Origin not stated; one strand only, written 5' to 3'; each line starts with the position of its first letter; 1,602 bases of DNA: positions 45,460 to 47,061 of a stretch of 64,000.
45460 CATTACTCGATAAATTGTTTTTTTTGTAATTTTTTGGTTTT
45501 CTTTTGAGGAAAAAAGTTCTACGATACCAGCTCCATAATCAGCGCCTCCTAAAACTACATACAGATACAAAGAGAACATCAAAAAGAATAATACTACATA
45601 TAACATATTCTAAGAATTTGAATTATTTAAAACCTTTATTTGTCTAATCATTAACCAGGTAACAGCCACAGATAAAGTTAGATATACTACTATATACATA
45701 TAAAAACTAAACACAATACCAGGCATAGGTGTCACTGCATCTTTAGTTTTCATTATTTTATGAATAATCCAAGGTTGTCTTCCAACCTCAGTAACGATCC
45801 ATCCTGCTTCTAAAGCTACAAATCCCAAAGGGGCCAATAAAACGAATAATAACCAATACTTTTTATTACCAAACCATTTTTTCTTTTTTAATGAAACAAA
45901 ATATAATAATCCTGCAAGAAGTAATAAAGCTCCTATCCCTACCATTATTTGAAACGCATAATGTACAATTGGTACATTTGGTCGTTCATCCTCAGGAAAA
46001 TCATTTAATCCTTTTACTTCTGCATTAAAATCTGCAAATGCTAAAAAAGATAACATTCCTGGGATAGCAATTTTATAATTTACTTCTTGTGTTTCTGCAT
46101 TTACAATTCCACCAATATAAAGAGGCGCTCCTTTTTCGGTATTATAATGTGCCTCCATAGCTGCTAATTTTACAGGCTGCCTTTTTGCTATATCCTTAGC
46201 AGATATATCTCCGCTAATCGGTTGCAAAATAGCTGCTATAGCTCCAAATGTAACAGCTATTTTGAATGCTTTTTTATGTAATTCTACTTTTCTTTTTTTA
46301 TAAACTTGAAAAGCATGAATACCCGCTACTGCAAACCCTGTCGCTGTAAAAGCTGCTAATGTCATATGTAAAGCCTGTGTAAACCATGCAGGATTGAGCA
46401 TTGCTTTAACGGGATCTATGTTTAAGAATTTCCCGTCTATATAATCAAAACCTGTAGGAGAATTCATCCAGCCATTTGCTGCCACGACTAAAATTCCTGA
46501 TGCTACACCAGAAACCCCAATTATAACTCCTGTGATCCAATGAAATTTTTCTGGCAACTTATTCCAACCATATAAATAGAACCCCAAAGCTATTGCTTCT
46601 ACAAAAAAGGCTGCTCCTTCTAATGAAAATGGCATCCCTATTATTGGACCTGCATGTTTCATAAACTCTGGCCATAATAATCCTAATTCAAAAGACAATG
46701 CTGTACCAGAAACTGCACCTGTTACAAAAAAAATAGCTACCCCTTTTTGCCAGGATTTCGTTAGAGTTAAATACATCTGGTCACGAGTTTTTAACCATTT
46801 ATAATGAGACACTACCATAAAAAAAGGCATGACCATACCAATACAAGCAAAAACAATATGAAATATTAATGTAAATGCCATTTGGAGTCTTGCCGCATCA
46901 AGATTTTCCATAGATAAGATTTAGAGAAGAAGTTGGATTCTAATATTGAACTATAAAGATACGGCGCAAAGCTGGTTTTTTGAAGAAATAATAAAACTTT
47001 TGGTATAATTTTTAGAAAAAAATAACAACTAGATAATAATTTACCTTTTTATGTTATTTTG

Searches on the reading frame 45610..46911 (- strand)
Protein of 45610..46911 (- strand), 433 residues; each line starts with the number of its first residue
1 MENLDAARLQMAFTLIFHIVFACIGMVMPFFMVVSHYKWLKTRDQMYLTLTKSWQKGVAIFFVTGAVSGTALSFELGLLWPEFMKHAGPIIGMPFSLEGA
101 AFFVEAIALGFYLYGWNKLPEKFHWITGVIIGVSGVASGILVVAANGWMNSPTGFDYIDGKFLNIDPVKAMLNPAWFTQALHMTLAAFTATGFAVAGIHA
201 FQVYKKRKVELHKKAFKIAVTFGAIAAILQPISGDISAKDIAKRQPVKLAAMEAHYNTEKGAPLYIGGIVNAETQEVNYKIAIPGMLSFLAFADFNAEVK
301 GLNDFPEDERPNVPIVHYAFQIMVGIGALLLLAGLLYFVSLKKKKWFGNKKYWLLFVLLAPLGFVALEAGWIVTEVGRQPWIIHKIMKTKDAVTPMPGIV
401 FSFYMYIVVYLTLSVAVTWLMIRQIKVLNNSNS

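Call 71: search_protein_families(library=pfam, proteins=[window:45610-46911:-], max_evalue=0.00001)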
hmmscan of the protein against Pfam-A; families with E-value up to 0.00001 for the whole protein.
window:45610-46911:- (433 aa): 1 family
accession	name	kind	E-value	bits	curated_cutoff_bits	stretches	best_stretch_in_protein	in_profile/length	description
PF01654.22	Cyt_bd_oxida_I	-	8e-145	483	26.2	1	7-426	2-415/418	Cytochrome bd terminal oxidase subunit I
